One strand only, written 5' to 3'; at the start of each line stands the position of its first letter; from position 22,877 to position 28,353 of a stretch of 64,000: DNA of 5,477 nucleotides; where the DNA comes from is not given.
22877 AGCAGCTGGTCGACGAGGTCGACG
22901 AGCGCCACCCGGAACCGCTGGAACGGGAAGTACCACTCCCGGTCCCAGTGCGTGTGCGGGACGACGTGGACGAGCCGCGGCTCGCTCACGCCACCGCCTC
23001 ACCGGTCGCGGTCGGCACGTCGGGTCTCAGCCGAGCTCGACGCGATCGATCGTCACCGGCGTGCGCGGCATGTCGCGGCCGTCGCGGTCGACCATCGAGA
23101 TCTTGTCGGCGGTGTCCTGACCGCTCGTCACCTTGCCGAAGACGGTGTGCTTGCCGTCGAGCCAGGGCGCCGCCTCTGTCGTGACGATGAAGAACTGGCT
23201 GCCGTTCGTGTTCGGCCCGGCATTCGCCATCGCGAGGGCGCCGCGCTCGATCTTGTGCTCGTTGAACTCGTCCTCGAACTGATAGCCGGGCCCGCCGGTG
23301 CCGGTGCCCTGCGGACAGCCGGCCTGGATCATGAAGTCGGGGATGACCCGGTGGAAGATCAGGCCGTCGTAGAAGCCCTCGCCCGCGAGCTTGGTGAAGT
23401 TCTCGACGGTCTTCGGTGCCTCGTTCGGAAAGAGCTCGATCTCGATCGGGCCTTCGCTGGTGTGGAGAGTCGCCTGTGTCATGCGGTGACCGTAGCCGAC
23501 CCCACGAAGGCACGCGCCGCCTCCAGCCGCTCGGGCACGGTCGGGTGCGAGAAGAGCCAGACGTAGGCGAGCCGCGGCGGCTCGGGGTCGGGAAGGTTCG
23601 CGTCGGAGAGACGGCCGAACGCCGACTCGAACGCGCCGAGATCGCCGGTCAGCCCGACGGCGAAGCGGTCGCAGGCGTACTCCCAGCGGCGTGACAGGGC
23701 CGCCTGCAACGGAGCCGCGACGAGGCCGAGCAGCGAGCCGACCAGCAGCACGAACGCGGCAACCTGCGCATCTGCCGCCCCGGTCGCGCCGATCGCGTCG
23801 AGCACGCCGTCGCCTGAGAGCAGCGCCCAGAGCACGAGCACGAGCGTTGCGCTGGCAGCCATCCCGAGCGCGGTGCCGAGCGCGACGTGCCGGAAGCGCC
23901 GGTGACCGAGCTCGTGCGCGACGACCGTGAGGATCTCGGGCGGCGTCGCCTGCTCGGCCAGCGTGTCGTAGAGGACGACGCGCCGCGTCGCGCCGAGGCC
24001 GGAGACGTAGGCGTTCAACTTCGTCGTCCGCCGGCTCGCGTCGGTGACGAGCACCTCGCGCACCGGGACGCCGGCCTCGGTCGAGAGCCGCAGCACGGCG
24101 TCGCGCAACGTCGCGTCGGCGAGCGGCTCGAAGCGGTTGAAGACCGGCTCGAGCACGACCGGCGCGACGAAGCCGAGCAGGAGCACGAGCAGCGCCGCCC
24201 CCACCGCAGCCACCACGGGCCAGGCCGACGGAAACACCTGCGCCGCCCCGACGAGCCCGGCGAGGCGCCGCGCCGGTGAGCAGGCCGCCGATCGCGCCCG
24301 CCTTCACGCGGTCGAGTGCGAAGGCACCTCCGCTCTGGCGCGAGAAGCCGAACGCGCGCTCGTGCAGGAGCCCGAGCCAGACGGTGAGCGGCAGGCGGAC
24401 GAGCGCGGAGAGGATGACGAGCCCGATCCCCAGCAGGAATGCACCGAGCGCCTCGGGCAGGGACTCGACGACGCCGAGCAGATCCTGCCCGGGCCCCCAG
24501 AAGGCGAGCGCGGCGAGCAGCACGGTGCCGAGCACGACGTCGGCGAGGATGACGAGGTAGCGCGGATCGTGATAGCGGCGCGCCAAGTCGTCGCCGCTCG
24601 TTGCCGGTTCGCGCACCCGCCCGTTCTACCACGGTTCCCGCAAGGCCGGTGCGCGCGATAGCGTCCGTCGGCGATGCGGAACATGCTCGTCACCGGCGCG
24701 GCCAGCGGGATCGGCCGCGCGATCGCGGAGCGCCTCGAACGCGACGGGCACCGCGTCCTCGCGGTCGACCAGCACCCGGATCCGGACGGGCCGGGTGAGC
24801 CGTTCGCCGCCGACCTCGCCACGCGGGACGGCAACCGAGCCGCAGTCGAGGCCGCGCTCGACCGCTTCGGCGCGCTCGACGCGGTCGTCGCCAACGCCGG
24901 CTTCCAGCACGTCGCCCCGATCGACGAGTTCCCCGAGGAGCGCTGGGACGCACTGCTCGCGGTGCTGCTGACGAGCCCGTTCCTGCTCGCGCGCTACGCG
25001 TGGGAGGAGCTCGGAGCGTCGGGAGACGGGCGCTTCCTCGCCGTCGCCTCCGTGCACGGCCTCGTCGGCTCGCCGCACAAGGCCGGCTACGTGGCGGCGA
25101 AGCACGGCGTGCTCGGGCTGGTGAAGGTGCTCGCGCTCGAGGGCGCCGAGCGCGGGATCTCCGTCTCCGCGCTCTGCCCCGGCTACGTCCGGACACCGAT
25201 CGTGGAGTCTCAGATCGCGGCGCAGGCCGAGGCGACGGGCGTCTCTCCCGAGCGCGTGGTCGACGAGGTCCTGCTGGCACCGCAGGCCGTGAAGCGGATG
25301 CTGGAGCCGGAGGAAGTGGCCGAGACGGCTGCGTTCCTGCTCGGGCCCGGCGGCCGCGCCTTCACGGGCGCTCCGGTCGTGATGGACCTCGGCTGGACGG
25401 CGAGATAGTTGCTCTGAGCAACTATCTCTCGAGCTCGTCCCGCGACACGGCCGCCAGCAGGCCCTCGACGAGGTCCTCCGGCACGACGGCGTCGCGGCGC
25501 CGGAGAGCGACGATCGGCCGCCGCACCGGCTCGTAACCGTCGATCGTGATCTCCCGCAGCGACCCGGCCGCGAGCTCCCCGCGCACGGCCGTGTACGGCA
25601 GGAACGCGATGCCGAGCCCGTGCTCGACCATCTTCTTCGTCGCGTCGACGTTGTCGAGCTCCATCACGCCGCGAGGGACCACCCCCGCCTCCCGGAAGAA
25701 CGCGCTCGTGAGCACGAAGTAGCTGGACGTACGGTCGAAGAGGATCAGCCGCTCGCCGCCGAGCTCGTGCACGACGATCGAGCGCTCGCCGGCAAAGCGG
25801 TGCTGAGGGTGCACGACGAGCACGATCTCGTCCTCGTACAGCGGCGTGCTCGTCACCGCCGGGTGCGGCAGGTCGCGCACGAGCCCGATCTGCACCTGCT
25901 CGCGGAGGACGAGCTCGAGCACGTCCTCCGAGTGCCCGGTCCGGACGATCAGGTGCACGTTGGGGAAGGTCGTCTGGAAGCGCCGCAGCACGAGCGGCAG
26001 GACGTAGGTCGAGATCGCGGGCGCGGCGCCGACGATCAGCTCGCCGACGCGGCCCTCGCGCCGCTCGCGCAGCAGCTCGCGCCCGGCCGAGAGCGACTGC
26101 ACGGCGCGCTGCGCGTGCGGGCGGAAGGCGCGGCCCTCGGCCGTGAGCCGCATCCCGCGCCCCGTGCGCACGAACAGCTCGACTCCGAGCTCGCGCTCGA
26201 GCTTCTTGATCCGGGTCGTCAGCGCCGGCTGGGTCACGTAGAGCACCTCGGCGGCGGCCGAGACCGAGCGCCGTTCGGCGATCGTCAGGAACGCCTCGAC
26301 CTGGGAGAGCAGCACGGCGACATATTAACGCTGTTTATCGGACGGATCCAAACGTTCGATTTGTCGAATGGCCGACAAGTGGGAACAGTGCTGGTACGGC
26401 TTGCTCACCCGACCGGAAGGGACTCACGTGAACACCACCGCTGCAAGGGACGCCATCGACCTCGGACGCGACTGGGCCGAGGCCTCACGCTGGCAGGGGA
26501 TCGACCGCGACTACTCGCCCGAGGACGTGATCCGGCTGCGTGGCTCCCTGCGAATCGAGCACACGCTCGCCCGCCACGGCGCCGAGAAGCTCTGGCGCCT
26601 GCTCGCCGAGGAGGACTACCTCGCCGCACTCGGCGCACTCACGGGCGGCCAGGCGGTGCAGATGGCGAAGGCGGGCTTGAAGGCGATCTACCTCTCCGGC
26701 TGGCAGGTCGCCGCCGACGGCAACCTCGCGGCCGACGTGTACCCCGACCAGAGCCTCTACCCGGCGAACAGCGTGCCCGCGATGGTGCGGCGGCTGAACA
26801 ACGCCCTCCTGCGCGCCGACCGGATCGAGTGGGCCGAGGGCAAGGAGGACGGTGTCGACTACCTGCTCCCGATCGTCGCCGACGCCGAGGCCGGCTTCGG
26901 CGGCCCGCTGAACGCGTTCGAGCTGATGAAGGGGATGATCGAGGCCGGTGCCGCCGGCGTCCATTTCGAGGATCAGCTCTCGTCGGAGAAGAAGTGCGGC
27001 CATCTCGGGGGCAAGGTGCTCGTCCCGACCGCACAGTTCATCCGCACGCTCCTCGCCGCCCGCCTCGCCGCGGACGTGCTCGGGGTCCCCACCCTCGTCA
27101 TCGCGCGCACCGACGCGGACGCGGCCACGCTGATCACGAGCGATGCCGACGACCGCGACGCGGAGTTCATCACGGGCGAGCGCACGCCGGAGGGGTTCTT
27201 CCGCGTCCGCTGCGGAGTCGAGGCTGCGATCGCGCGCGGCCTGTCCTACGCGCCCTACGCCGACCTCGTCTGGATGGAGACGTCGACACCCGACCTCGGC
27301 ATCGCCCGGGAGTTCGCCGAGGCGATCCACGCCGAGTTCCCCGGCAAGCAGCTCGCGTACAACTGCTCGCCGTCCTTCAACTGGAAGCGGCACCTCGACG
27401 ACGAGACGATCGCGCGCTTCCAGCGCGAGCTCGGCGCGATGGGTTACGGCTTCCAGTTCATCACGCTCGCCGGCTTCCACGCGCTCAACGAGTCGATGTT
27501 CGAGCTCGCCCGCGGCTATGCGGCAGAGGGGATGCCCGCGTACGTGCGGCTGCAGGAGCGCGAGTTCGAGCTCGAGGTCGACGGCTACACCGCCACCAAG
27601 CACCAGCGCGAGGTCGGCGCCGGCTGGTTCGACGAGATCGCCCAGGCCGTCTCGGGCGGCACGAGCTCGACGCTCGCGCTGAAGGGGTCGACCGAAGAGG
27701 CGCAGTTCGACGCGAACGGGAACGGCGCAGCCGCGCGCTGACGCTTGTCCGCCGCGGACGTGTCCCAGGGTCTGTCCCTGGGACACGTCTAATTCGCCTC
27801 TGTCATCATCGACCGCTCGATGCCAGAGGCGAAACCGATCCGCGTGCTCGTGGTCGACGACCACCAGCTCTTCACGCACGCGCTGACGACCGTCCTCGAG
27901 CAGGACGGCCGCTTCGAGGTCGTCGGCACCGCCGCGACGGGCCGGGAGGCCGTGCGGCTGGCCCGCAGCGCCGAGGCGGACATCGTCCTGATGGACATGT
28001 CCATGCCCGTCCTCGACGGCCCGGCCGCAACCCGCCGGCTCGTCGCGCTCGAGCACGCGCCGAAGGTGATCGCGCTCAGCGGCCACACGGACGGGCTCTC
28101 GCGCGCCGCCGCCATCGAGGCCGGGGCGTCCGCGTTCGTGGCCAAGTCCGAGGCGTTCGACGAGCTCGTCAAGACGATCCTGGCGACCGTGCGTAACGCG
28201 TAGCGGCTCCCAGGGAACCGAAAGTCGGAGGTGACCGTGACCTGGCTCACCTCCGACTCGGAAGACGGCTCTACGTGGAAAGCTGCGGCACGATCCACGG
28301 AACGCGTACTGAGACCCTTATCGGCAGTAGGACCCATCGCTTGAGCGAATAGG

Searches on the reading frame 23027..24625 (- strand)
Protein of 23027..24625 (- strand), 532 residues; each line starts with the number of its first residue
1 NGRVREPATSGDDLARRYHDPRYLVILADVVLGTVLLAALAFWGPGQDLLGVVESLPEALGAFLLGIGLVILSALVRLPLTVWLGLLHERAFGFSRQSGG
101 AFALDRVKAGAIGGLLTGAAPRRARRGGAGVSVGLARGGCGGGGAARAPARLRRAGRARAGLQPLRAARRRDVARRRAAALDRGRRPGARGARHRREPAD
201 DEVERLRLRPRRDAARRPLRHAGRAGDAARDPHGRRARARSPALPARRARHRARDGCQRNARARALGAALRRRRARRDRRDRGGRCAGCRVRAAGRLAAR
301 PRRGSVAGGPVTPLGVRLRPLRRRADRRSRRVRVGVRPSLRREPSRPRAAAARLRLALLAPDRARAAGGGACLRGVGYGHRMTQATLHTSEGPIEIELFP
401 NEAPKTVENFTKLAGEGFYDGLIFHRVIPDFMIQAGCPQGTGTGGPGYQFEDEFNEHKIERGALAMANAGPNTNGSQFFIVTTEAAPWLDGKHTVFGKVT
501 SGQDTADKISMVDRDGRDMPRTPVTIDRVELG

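Call 18: search_protein_families(library=pfam, proteins=[window:23027-24625:-])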
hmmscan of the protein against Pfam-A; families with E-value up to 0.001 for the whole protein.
window:23027-24625:- (532 aa): 1 family
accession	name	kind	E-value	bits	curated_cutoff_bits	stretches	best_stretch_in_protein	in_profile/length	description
PF00160.26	Pro_isomerase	-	1.2e-50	172.3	21.7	1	386-530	3-158/159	Cyclophilin type peptidyl-prolyl cis-trans isomerase/CLD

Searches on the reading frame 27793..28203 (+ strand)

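Call 58: search_protein_families(library=pfam, proteins=[window:27793-28203:+], max_evalue=0.001)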
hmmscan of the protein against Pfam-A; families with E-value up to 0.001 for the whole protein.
window:27793-28203:+ (136 aa): 1 family
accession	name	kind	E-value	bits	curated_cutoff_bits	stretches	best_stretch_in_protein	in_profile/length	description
PF00072.30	Response_reg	-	4.2e-26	91.7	30.2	1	18-129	1-110/111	Response regulator receiver domain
